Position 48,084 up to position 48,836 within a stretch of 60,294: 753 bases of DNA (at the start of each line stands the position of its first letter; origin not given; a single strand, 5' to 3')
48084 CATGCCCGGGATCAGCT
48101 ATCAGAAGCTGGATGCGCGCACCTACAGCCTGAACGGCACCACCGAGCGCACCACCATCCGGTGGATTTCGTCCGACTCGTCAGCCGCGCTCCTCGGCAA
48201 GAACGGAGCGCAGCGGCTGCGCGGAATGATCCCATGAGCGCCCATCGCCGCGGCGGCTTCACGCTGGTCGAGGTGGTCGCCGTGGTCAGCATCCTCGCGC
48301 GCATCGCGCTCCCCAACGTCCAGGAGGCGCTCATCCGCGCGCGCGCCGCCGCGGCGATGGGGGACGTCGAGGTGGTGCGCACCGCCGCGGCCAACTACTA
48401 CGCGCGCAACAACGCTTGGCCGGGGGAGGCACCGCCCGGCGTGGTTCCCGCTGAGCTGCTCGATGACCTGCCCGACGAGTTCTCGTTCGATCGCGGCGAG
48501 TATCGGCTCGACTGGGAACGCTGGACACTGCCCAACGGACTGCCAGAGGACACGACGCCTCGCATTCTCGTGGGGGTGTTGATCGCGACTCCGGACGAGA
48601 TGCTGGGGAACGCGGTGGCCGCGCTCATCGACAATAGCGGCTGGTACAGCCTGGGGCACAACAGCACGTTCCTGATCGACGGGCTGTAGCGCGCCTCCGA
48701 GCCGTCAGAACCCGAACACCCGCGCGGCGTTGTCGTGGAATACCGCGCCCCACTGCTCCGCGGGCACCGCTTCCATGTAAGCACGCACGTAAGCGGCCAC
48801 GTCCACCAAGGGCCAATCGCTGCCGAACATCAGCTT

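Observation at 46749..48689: Tandem duplication of a two-gene module: single-pass anchor protein + type IV pilin-like protein, with no assembly machinery nearby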

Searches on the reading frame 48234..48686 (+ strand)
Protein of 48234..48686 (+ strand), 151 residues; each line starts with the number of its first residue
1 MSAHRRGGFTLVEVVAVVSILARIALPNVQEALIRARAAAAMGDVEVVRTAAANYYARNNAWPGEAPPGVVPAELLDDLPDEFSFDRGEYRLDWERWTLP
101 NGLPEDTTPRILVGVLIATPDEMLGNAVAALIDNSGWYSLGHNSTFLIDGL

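Call 10: search_protein_families(library=pfam, max_evalue=1, proteins=[window:48234-48686:+])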
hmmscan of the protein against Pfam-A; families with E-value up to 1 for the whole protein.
seq(151 aa): 3 families
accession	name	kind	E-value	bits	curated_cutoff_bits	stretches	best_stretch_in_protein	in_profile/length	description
PF07963.17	N_methyl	-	0.00072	19.5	21.2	1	5-22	3-20/27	Prokaryotic N-terminal methylation motif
PF24267.1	HVO_1552_C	-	0.06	14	27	1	12-71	22-78/98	HVO_1552, C-terminal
PF00114.24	Pilin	-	0.087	14.2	22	1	35-67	2-34/108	Pilin (bacterial filament)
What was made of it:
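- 48234..48689 (+): P2: type II prepilin-like gene (leader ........|FTLVE, conserved Arg in alpha1-N). The ORF is intact, but it has a lineage-specific 3-residue deletion in alpha1-N. Pfam N_methyl only 19.5 bits, below the 21.2 cut-off (call 10).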

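Call 11: search_protein_families(library=ncbifam, max_evalue=1, proteins=[window:48234-48686:+])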
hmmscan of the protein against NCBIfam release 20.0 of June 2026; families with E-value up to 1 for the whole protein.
seq(151 aa): 6 families
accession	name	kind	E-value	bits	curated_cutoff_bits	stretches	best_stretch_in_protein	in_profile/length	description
TIGR01710.1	typeII_sec_gspG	equivalog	0.00018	21.6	88.85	1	8-65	2-62/134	type II secretion system major pseudopilin GspG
NF041775.1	typeIV_PilA_Myxo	equivalog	0.00027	21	400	1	5-59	9-66/214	type IV pilin protein PilA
TIGR02532.1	IV_pilin_GFxxxE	domain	0.0012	18.6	16.3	1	7-22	2-17/24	prepilin-type N-terminal cleavage/methylation domain-containing protein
NF040999.1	pilin_ComGC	equivalog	0.0035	17.5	75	1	8-60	3-58/84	competence type IV pilus major pilin ComGC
NF007862.0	PRK10574.1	equivalog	0.0059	16.8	138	1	5-37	3-38/145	prepilin peptidase-dependent pilin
NF006366.0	PRK08589.1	equivalog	0.028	13.7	386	1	19-102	135-218/272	SDR family oxidoreductase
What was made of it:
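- P is pilin-like: N_methyl and TIGR02532 hits (calls 10, 11). GspG scores are far below the 88.85-bit cut-off and cover only the N-terminal helix (call 11).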

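Call 49: search_solved_structures(query=A3, max_evalue=1, show_alignments=2)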
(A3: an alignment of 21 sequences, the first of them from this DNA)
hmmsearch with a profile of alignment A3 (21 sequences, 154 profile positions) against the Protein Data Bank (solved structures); distinct sequences matched with E-value up to 1: 38.
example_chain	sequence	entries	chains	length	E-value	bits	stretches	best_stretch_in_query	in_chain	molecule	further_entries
1ay2_A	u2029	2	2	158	3.4e-12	49.1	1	9-80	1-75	TYPE 4 PILIN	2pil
8p3b_A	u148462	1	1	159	3.7e-12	49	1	9-74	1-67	Fimbrial protein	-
2hi2_A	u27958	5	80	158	4.2e-12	48.9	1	9-82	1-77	Fimbrial protein | PilA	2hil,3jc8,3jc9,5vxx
5kua_A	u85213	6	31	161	5.1e-12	48.6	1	9-73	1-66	pilin | Neisseria meningitidis PilE variant SB-GATDH | Neisseria meningitidis PilE, SB-DATDH variant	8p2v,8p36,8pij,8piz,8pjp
7tgg_A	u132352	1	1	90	1.7e-11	46.9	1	4-68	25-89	Geopilin domain 1 protein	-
2m7g_A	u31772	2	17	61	1.7e-09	40.4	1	9-68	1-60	Geopilin domain 1 protein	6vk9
1oqw_A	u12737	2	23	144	1.8e-08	37.1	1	9-61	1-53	Fimbrial protein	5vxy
9egp_A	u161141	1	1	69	4.6e-08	35.7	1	4-66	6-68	Geopilin domain 1 protein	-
8tum_e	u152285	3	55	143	6.6e-08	35.2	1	9-60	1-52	Type IV major pilin protein PilA | Pilin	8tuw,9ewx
8tob_GA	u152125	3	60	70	4.6e-07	32.5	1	10-53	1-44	Fimbrial protein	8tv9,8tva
8tj2_C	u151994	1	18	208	2.3e-06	30.2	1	9-62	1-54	Type IV major pilin protein PilA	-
9laa_A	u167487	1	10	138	6.3e-06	28.8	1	2-38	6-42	Type IV pilin protein PilA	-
5wda_A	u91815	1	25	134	8.5e-06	28.4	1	9-68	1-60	General secretion pathway protein G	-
3sok_A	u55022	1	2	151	1.5e-05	27.6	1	9-47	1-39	Fimbrial protein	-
9xnc_G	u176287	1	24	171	3e-05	26.6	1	8-44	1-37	Bacteria pilus (like)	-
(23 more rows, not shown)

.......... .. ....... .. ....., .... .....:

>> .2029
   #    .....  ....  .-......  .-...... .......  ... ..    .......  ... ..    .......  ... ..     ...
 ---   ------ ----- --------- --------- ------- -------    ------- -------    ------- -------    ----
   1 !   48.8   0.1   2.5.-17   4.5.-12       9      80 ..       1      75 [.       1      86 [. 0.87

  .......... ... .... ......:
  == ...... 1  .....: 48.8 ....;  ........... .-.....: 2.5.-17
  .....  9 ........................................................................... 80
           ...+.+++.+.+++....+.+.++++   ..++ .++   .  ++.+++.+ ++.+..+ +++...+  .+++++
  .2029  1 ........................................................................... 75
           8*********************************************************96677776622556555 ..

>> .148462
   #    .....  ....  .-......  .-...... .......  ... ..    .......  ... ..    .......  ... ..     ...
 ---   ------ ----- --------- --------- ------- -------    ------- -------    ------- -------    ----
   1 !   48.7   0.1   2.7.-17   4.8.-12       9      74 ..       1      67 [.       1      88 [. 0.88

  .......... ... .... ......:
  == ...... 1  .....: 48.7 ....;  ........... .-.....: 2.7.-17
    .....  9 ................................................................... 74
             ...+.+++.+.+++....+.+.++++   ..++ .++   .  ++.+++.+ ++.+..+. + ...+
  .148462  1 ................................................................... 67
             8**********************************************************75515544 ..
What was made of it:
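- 48234..48689 (+): Family profile against Neisseria PilE, E 3.4e-12 (call 49).
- On Type IVa pilins: The P profile matches PilE at E 3.4e-12 (call 49).
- The P-family profile matches gonococcal and meningococcal PilE at E 3-5e-12 over residues 9-80, including the 'YY.n.G.WP' alpha-beta loop (call 49). The PDB profile search ranks type IVa pilins (E 3e-12) well above GspG (E 8.5e-6) (call 49).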

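Call 50: find_homologous_proteins(query=window:48234-48686:+, max_evalue=0.001)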
Query window:48234-48686:+ (151 aa): 50 proteins with E <= 0.001 among 482 candidates.
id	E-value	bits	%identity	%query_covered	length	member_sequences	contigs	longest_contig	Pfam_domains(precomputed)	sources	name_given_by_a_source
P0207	1.4e-94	332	100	100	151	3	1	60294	-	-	-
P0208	1.3e-67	244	71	100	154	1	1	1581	PF07963.18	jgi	jgi:prepilin-type N-terminal cleavage/methylation domain-containing protein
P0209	1.5e-67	244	75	100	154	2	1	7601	PF07963.18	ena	-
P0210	1.4e-65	238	74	97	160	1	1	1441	PF07963.18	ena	-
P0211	2.9e-64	233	69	95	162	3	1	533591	PF07963.18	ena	-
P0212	7.6e-64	232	73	95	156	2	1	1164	PF07963.18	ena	-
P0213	1.8e-63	231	67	99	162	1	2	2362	PF07963.18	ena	-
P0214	2.5e-63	230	70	98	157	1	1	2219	PF07963.18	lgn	-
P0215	2.6e-63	230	74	96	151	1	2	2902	PF07963.18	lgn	-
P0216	3.3e-63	230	71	97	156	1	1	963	PF07963.18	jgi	jgi:prepilin-type N-terminal cleavage/methylation domain-containing protein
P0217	1.3e-62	228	68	97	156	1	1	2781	PF07963.18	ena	-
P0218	3.3e-62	227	74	95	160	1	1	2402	PF07963.18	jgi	jgi:prepilin-type N-terminal cleavage/methylation domain-containing protein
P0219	4.2e-62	226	71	96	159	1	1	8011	PF07963.18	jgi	jgi:prepilin-type N-terminal cleavage/methylation domain-containing protein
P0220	9.4e-62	225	73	96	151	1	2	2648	PF07963.18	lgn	-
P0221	1.5e-61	225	70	97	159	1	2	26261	PF07963.18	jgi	jgi:prepilin-type N-terminal cleavage/methylation domain-containing protein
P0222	1.0e-60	222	67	99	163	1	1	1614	PF07963.18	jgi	jgi:prepilin-type N-terminal cleavage/methylation domain-containing protein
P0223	7.5e-60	219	70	96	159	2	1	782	PF07963.18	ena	-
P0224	1.0e-59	219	70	95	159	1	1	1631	PF07963.18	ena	-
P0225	1.7e-59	218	67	98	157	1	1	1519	PF07963.18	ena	-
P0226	1.7e-59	218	72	98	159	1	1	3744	PF07963.18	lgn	-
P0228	2.2e-58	214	65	99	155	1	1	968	PF07963.18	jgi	jgi:prepilin-type N-terminal cleavage/methylation domain-containing protein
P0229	7.3e-58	213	66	98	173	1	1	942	PF07963.18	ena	-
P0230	2.1e-57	211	67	99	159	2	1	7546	PF07963.18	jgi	jgi:prepilin-type N-terminal cleavage/methylation domain-containing protein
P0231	5.0e-57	210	68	97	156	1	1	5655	PF07963.18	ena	-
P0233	6.6e-57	209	64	99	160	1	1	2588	PF07963.18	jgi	jgi:prepilin-type N-terminal cleavage/methylation domain-containing protein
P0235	1.3e-56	208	65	97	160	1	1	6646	PF07963.18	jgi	jgi:prepilin-type N-terminal cleavage/methylation domain-containing protein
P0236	1.4e-56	208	63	97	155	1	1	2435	PF07963.18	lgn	-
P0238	3.1e-56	207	63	96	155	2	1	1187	PF07963.18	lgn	-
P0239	5.5e-56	206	67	95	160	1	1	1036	PF07963.18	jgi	-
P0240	5.8e-56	206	64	98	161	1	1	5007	PF07963.18,PF22434.2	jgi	jgi:prepilin-type N-terminal cleavage/methylation domain-containing protein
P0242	8.9e-55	203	66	97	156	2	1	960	PF07963.18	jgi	jgi:prepilin-type N-terminal cleavage/methylation domain-containing protein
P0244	1.7e-54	202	67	97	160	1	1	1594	PF07963.18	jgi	jgi:prepilin-type N-terminal cleavage/methylation domain-containing protein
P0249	2.8e-46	175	67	74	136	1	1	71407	PF07963.18,PF22434.2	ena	-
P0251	2.6e-36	143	47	97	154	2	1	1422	PF07963.18,PF22434.2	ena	-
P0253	8.5e-33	131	65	61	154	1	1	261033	PF07963.18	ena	-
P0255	1.8e-12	65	37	93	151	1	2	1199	PF07963.18,PF22434.2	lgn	-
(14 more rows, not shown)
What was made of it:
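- On Prepilin-type (class III signal peptide) proteins, PF07963 / TIGR02532: Orthologues of P2 carry PF07963 (calls 10, 11, 50).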

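Call 62: predict_structure(alignment_id=A5)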
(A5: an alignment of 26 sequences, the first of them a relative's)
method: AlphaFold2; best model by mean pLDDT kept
length: 151 residues; sequences in the alignment: 26
mean_pLDDT: 81.8   pTM: 0.69
mean pLDDT of the five models: 81.8, 80.9, 79.3, 78.4, 77.2
residues with pLDDT >= 90: 57; 70-90: 66; 50-70: 26; < 50: 2
segments of 3 or more residues with pLDDT < 50: none
pLDDT, mean of each block of 10 residues (from residue 1): 53 79 77 90 92 93 90 95 93 87 79 87 87 66 62 52
secondary structure, 60 per line:
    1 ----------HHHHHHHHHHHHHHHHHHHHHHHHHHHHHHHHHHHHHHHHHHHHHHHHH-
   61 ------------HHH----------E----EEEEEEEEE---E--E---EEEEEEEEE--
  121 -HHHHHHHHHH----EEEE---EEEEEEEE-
elements in order: H11-59 E91-99 E110-118 H122-131 E136-139 E143-150

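Call 65: fold_search(model_id=the predicted structure, library=pdb)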
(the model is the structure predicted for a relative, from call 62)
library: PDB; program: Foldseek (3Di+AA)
matches with E <= 10: 160; with E <= 0.001: 0
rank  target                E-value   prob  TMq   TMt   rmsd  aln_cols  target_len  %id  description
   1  6t8s_CCC              1.8e-02  1.00  0.49  0.55   5.1       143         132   15  Structure of the major Type IV pilin PilA1 from Clostridium difficile (released 2020-03-25)
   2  4tsm_A                4.9e-02  0.98  0.46  0.16   5.2       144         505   14  MBP-fusion protein of PilA1 from C. difficile R20291 residues 26-166 (released 2015-01-14)
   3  6t8s_BBB              5.2e-02  0.99  0.49  0.54   4.8       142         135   15  Structure of the major Type IV pilin PilA1 from Clostridium difficile (released 2020-03-25)
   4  6t8s_AAA              6.6e-02  0.98  0.50  0.55   4.7       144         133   15  Structure of the major Type IV pilin PilA1 from Clostridium difficile (released 2020-03-25)
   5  4tsm_B                7.4e-02  0.99  0.50  0.17   4.5       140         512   13  MBP-fusion protein of PilA1 from C. difficile R20291 residues 26-166 (released 2015-01-14)
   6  1ay2_A                1.6e-01  0.63  0.38  0.36   9.8       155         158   23  STRUCTURE OF THE FIBER-FORMING PROTEIN PILIN AT 2.6 ANGSTROMS RESOLUTION (released 1998-04-29)
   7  4ogm_A                2.6e-01  0.87  0.47  0.17   4.6       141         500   14  MBP-fusion protein of PilA1 residues 26-159 (released 2015-01-14)
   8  2xh3_B                5.7e-01  0.23  0.21  0.19   5.5        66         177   11  extracellular nuclease (released 2011-07-20)
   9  1ypt_B                9.7e-01  0.08  0.16  0.10  12.1        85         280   15  CRYSTAL STRUCTURE OF YERSINIA PROTEIN TYROSINE PHOSPHATASE AT 2.5 ANGSTROMS AND THE COMPLEX WITH TUNGSTATE (released 1994-12-20)
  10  1ypt_A                1.2e+00  0.06  0.15  0.09  13.1        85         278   15  CRYSTAL STRUCTURE OF YERSINIA PROTEIN TYROSINE PHOSPHATASE AT 2.5 ANGSTROMS AND THE COMPLEX WITH TUNGSTATE (released 1994-12-20)
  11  6dr1                  1.4e+00  0.07  0.16  0.10  12.7        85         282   18  YopH PTP1B Chimera 2 PTPase (released 2018-08-29)
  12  8a3w_SF               1.7e+00  0.07  0.13  0.10   7.4        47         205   11  CRYO-EM STRUCTURE OF LEISHMANIA MAJOR 80S RIBOSOME : WILD TYPE (released 2023-12-20)
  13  8qhu_SF               1.8e+00  0.08  0.13  0.10   7.1        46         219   11  CRYO-EM STRUCTURE OF LEISHMANIA MAJOR 80S RIBOSOME : LM32Cs1C1 snoRNA overexpression (released 2025-02-12)
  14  6drb                  1.9e+00  0.04  0.15  0.09  11.9        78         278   14  Crystal Structure of the YopH PTP1B WPD loop Chimera 3 PTPase bound to tungstate (released 2018-08-29)
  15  1qz0_A                2.0e+00  0.06  0.16  0.10  12.3        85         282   15  Crystal Structure of the Yersinia Pestis Phosphatase YopH in Complex with a Phosphotyrosyl Mimetic-Containing Hexapept (released 2003-11-25)
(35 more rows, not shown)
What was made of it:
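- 48234..48689 (+): AF2 pLDDT 82, and the top seven Foldseek hits are pilin structures (calls 62, 65).
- Closest known: Type IVa major pilins. Same: The profile match is E 3.4e-12 over residues 9-80 (call 49), and pilins top the Foldseek list (call 65).
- The AF2 model has helix 11-59 plus four strands, and its seven best PDB matches are all pilin structures: C. difficile PilA1 (probability 1.0, TM 0.49-0.55) and gonococcal pilin (calls 62, 65).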
